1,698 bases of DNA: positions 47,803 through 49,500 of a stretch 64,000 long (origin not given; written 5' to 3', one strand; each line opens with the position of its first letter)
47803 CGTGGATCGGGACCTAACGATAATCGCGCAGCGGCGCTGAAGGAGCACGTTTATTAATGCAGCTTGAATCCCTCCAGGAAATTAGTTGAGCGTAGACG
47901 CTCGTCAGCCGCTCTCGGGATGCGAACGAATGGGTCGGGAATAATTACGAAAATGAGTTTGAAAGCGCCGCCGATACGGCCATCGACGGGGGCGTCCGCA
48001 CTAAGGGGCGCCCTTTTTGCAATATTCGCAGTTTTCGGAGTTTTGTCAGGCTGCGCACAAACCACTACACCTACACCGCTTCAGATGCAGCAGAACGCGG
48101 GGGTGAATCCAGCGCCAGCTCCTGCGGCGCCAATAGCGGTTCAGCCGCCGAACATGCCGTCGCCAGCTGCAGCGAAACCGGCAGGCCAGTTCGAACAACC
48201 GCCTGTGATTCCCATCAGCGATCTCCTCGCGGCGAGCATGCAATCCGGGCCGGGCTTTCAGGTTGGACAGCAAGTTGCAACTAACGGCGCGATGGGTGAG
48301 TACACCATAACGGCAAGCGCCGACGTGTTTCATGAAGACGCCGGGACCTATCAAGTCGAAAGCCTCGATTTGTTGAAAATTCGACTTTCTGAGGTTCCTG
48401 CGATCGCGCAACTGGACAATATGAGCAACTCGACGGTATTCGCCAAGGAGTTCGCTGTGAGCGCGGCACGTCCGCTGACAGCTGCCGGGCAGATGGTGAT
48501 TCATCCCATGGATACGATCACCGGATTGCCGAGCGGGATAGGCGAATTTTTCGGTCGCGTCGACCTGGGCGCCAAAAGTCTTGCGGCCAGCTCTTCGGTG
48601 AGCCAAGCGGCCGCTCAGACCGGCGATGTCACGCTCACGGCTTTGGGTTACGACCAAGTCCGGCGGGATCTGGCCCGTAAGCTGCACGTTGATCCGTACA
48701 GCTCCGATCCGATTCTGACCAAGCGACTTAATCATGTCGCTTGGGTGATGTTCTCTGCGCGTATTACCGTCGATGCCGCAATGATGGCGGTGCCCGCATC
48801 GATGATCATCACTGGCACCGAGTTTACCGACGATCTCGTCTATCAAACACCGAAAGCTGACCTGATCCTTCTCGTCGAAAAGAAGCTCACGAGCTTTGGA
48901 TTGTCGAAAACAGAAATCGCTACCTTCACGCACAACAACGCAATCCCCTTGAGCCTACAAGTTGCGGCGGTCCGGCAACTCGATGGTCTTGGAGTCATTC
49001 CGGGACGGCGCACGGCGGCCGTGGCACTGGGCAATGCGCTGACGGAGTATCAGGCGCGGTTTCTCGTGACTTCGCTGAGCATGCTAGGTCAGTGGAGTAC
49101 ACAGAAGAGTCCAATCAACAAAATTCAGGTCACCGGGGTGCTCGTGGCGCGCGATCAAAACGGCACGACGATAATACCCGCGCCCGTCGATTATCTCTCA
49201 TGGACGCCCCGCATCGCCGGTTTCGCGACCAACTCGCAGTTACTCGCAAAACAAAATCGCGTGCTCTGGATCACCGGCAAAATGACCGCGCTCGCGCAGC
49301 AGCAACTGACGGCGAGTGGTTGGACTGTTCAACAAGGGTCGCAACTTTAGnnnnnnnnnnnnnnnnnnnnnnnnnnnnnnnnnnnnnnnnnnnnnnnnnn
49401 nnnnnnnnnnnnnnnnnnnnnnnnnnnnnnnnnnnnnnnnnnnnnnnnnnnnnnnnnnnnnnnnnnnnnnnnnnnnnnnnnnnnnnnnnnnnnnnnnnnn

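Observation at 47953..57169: Acquired module of secreted hydrolases plus an OM channel: sulfatase, HAD phosphatase, NHL propeller, OM beta-barrel and lipoproteins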

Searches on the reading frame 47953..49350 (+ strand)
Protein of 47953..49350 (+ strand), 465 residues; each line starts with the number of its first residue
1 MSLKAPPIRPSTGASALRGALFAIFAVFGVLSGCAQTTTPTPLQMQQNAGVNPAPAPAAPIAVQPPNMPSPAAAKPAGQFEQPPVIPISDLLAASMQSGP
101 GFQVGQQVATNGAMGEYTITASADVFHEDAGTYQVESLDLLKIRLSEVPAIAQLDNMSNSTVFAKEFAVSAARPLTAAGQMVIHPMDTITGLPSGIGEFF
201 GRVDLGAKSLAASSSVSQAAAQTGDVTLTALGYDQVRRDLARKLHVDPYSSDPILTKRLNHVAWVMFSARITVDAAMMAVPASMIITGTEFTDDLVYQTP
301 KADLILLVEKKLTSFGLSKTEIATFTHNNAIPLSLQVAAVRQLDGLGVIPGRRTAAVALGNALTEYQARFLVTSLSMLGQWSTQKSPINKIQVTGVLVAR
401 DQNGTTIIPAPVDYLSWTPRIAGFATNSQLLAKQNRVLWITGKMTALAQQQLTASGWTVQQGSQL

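Call 4: search_protein_families(library=pfam, proteins=[window:47953-49350:+], max_evalue=0.01)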
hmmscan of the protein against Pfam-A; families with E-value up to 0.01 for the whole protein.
window:47953-49350:+ (465 aa): 0 families

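Call 5: search_protein_families(library=ncbifam, proteins=[window:47953-49350:+], max_evalue=0.01)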
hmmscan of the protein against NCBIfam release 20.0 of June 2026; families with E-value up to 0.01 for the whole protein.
window:47953-49350:+ (465 aa): 0 families

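Call 22: find_homologous_proteins(query=window:48085-49350:+, max_evalue=0.001)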
Query window:48085-49350:+ (421 aa): 539 proteins with E <= 0.001 among 8000 candidates; the best 120 are listed.
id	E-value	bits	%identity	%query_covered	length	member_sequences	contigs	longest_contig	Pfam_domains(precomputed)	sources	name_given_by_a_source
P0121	6.3e-268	906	100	100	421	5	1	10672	-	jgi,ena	-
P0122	3.4e-220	749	83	95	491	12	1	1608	-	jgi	jgi:hypothetical protein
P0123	3.7e-213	726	79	95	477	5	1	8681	-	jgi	jgi:hypothetical protein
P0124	1.3e-210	717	82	95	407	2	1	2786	-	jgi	jgi:hypothetical protein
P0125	4.7e-210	716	77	100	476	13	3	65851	-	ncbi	-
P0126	4.2e-193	660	75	92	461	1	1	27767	-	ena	-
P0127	5.8e-193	659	73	92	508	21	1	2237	-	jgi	jgi:hypothetical protein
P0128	1.1e-190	652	73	95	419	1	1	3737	-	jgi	jgi:hypothetical protein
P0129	3.3e-187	640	72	98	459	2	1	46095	-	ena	-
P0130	1.2e-186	639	70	100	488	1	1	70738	-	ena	-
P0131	6.4e-186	636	77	88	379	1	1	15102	-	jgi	jgi:hypothetical protein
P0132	2.4e-183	628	68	100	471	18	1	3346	-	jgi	-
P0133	3.1e-183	627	70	100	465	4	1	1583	-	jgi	jgi:hypothetical protein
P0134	5.0e-183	627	69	98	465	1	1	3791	-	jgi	jgi:hypothetical protein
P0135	5.9e-183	626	71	96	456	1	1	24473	-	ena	-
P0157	1.3e-179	615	71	95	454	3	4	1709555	-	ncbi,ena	-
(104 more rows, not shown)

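Call 23: find_encoding_contigs(protein=P0125, flank=8000, max_places=3)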
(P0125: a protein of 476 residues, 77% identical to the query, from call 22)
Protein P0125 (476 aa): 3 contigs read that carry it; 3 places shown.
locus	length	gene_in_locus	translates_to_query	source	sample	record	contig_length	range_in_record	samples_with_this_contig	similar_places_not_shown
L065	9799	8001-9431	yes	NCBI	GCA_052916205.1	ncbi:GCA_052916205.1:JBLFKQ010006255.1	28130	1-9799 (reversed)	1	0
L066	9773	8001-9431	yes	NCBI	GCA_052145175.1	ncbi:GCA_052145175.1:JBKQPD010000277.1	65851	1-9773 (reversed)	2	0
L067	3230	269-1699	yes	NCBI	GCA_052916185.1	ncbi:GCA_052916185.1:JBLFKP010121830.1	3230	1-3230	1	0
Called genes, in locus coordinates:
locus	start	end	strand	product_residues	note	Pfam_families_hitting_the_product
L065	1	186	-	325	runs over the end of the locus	PF02470:MlaD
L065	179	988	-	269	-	PF00005:ABC_tran, PF13304:AAA_21 (weak)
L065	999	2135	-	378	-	PF02405:MlaE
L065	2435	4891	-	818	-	PF14522:Cytochrome_C7 (faint), PF14537:Cytochrom_c3_2 (faint), PF13435:Cytochrome_C554 (faint), PF09699:Paired_CXXCH_1 (weak), PF13428:TPR_14 (faint), PF00515:TPR_1 (faint), PF07719:TPR_2 (weak), PF14559:TPR_19 (weak), +2 more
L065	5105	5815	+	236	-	PF00072:Response_reg, PF00196:GerE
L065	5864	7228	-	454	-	PF01590:GAF (weak), PF00512:HisKA (weak), PF02518:HATPase_c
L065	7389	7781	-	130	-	PF00072:Response_reg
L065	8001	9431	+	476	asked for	-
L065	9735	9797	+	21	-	?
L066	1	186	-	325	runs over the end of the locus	PF02470:MlaD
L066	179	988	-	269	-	PF00005:ABC_tran, PF13304:AAA_21 (weak)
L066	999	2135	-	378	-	PF02405:MlaE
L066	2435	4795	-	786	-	PF14522:Cytochrome_C7 (faint), PF14537:Cytochrom_c3_2 (faint), PF13435:Cytochrome_C554 (faint), PF09699:Paired_CXXCH_1 (weak), PF13428:TPR_14 (faint), PF00515:TPR_1 (faint), PF07719:TPR_2 (weak), PF14559:TPR_19 (weak), +2 more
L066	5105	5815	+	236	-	PF00072:Response_reg, PF00196:GerE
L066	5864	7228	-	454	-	PF01590:GAF (weak), PF00512:HisKA (weak), PF02518:HATPase_c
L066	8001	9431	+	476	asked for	-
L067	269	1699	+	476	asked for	-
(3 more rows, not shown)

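Call 24: find_encoding_contigs(protein=P0157, flank=8000, max_places=3)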
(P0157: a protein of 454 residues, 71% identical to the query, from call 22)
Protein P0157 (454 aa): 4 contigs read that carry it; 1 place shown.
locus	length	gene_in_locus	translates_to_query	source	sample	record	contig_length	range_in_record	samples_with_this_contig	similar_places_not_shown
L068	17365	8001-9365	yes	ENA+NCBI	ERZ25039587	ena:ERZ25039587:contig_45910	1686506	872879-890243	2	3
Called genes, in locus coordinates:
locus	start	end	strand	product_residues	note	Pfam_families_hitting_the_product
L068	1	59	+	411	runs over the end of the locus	PF15780:ASH, PF07610:DUF1573, PF22073:Cep192_D4, PF22544:HYDIN_VesB_CFA65-like_Ig (weak)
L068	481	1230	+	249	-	PF07885:Ion_trans_2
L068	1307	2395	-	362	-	PF01594:AI-2E_transport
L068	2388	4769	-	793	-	PF07719:TPR_2 (faint), PF13428:TPR_14 (faint), PF13432:TPR_16 (faint), PF13435:Cytochrome_C554 (faint), PF14522:Cytochrome_C7 (faint), PF09699:Paired_CXXCH_1 (weak), PF13414:TPR_11 (faint), PF14559:TPR_19 (weak), +3 more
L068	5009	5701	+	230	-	PF00072:Response_reg, PF00196:GerE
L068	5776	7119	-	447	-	PF01590:GAF (weak), PF00512:HisKA (weak), PF02518:HATPase_c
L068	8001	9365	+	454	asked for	-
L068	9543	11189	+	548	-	PF00884:Sulfatase, PF01663:Phosphodiest (faint)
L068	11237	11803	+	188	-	PF00691:OmpA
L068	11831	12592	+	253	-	-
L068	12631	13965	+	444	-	PF03349:Toluene_X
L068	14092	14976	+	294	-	-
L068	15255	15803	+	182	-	-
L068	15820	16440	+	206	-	PF02245:Pur_DNA_glyco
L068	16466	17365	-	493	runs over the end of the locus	-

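Call 28: find_related_loci(query=A2, collection=metagenome_contigs, flank=10000)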
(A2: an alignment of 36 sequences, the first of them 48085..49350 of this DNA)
Query A2 (421 aa) in metagenome_contigs; peptide patterns used: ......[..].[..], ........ (x = any residue, [..] = any of these).
260 stretches matched a pattern; 135 encode a relative of the query (tblastn E <= 1e-3); the best 80 are kept; 80 distinct loci.
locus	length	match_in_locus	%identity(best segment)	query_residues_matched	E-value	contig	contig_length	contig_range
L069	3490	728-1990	100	1-421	0e+0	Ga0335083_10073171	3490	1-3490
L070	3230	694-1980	77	2-421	0e+0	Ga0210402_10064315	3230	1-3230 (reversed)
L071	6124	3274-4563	78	1-421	0e+0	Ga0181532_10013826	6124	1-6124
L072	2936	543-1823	70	8-421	0e+0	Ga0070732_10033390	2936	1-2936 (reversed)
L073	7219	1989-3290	68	1-421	0e+0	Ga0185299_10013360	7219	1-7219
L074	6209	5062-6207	77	2-374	0e+0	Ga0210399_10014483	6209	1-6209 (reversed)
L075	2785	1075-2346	68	3-421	0e+0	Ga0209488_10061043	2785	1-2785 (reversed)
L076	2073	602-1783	72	27-418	0e+0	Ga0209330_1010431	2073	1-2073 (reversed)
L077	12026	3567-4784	69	11-417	0e+0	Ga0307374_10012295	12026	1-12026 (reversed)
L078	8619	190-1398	70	18-421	0e+0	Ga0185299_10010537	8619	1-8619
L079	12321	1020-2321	65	1-421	0e+0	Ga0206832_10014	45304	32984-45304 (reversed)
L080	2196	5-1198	71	25-420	0e+0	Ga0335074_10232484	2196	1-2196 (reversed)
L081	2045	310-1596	67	3-421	0e+0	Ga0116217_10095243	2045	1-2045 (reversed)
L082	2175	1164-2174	82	19-350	0e+0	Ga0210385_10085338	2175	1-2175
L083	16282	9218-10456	70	3-418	0e+0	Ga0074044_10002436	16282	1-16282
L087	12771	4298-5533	70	15-421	0e+0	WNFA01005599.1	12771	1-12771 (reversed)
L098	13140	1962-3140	72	30-418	0e+0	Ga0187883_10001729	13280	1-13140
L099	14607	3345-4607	67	1-418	0e+0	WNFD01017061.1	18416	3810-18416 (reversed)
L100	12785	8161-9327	70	34-418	0e+0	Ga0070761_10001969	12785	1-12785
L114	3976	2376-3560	69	30-420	0e+0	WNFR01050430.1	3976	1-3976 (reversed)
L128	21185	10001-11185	69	30-420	1e-179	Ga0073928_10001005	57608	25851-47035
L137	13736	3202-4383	68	30-419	5e-179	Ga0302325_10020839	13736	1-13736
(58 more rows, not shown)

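Call 40: search_protein_families(library=pfam, proteins=[L099:9945-11246:+, L098:8091-8408:+, L137:7546-8448:+, L087:8470-9420:+, L100:7299-7763:-, L114:1167-1766:+, L079:10012-10806:+], max_evalue=0.01)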
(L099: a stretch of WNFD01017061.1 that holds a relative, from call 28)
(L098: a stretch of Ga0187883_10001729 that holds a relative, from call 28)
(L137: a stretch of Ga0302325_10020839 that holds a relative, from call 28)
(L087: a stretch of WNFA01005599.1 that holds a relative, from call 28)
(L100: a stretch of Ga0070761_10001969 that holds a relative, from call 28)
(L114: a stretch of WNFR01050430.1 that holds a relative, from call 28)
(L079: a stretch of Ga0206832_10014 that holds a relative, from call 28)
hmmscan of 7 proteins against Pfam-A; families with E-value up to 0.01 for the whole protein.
L099:9945-11246:+ (433 aa): 2 families
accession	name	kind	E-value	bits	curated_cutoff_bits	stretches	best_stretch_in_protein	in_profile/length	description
PF03349.22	Toluene_X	-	3.9e-55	187.5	29.7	1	26-404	4-391/421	Outer membrane protein transport protein (OMPP1/FadL/TodX)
PF13505.12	OMP_b-brl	-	8.7e-07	29.7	28.7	0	281-415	48-158/175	Outer membrane protein beta-barrel domain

L098:8091-8408:+ (105 aa): 0 families

L137:7546-8448:+ (300 aa): 0 families

L087:8470-9420:+ (316 aa): 1 family
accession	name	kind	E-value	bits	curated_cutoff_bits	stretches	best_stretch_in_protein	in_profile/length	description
PF09865.15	DUF2092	-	1.1e-61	208.3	21.2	1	86-293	4-211/212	Predicted periplasmic protein (DUF2092)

L100:7299-7763:- (154 aa): 2 families
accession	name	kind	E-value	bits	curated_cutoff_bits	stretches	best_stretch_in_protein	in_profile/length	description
PF00072.30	Response_reg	-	1.3e-18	67.6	30.2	1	33-142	1-110/111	Response regulator receiver domain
PF06490.17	FleQ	-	6.2e-07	30.2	22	1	33-145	2-106/108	Flagellar regulatory protein FleQ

L114:1167-1766:+ (199 aa): 0 families

L079:10012-10806:+ (264 aa): 1 family
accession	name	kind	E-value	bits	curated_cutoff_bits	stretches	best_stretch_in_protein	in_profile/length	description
PF07885.22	Ion_trans_2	-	1.4e-11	44.5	22.5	1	153-238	3-76/79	Ion channel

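Call 46: search_solved_structures(query=A2, max_evalue=1)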
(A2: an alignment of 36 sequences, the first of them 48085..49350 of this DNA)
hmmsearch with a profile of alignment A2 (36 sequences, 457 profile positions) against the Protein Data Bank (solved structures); distinct sequences matched with E-value up to 1: 1.
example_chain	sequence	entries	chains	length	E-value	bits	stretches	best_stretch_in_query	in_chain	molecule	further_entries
3frk_A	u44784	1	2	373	0.33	12.8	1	350-407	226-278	QdtB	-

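Call 47: predict_structure(alignment_id=A2)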
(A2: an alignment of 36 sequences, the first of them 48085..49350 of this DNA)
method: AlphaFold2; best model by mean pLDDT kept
length: 421 residues; sequences in the alignment: 36
mean_pLDDT: 61.6   pTM: 0.59
mean pLDDT of the five models: 61.6, 58.0, 57.8, 54.5, 49.5
residues with pLDDT >= 90: 54; 70-90: 128; 50-70: 97; < 50: 142
segments of 3 or more residues with pLDDT < 50: 1-34, 67-70, 115-187, 224-254
pLDDT, mean of each block of 10 residues (from residue 1): 30 31 30 53 69 76 54 72 71 66 65 45 33 26 24 32 28 30 46 62 65 63 46 26 29 55 84 90 80 87 92 88 81 90 92 90 82 75 85 83 84 78 56
secondary structure, 60 per line:
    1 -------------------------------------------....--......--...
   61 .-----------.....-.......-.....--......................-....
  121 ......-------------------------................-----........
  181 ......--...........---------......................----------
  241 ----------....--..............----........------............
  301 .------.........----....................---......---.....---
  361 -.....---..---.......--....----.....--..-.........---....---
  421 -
elements in order: H44-47 H50-53 E58-61 E73-77 H79-85 E87-91 H94-115 H117-126 H152-167 H173-186 H189-199 H209-230 H251-254 H257-270 H275-282 H289-301 H308-316 H321-340 E344-349 E353-357 E362-366 H375-381 H384-387 E392-396 H402-410 E414-417

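Call 50: fold_search(model_id=the predicted structure, library=pdb)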
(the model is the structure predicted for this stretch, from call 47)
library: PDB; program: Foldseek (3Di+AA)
matches with E <= 10: 138; with E <= 0.001: 0
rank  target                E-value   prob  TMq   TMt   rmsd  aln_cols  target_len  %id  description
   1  9u49_A                1.8e-01  0.35  0.16  0.17  14.2       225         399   10  crystal structure of Cdn1 in complex with cA4 (released 2026-02-04)
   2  5gkj_B                2.0e-01  0.91  0.13  0.22   3.7        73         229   12  Structure of EndoMS in apo form (released 2016-11-02)
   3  8z4i_A                2.6e-01  0.44  0.18  0.19  12.9       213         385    8  crystal structure of Cdn1 in complex with cA3 (released 2026-02-04)
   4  8uhd_E                3.6e-01  0.33  0.14  0.24  12.6       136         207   10  Structure of paused transcription complex Pol II-DSIF-NELF - post-translocated (released 2024-03-20)
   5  6iqs_C                4.2e-01  0.06  0.10  0.09  18.8       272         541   12  Crystal structure of Prc with L245A and L340G mutations in complex with NlpI (released 2019-07-24)
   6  8hyj_E                4.4e-01  0.33  0.14  0.25  12.0       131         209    8  A cryo-EM structure of KTF1-bound polymerase V transcription elongation complex (released 2023-06-21)
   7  8hap_A                9.4e-01  0.06  0.10  0.09  22.9       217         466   12  Crystal structure of thermostable acetaldehyde dehydrogenase from hyperthermophilic archaeon Sulfolobus tokodaii (released 2023-06-07)
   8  4it9_A                9.8e-01  0.05  0.09  0.09  21.2       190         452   12  Structure of Bacterial Enzyme (released 2013-04-24)
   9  6iqs_D                1.0e+00  0.04  0.11  0.09  18.7       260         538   12  Crystal structure of Prc with L245A and L340G mutations in complex with NlpI (released 2019-07-24)
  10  1y88                  1.1e+00  0.66  0.16  0.34   4.3       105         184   10  Crystal Structure of Protein of Unknown Function AF1548 (released 2004-12-21)
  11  3qhp_A                1.2e+00  0.41  0.11  0.25   4.0        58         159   19  Crystal structure of the catalytic domain of cholesterol-alpha-glucosyltransferase from Helicobacter pylori (released 2011-06-29)
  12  8w1q_A                1.3e+00  0.04  0.09  0.10  17.8       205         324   12  Aerobic crystal structure of iron-bound FlcD from Pseudomonas aeruginosa (released 2024-07-31)
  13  6qao_F                1.4e+00  0.05  0.11  0.10  20.0       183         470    9  Structure of human aldehyde dehydrogenase 9A1 in P21 space group (released 2019-04-10)
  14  7rk6_A                1.4e+00  0.03  0.11  0.06  22.5       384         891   11  Aplysia Slo1 with Barium (released 2022-06-22)
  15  3etf_D                1.6e+00  0.04  0.10  0.09  20.6       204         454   11  Crystal structure of a putative succinate-semialdehyde dehydrogenase from salmonella typhimurium lt2 (released 2008-11-04)
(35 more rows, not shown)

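Call 55: search_protein_families(library=pfam, proteins=[L128:18578-19441:+, L128:19784-20722:+, L098:10217-11092:+], max_evalue=0.05)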
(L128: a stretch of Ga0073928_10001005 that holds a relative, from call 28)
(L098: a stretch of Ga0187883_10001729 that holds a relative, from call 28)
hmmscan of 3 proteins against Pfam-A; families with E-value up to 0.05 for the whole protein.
L128:18578-19441:+ (287 aa): 1 family
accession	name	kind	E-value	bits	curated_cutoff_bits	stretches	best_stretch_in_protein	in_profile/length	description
PF13557.12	Phenol_MetA_deg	-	0.0036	17.8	22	1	106-169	64-133/242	Putative MetA-pathway of phenol degradation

L128:19784-20722:+ (312 aa): 0 families

L098:10217-11092:+ (291 aa): 0 families
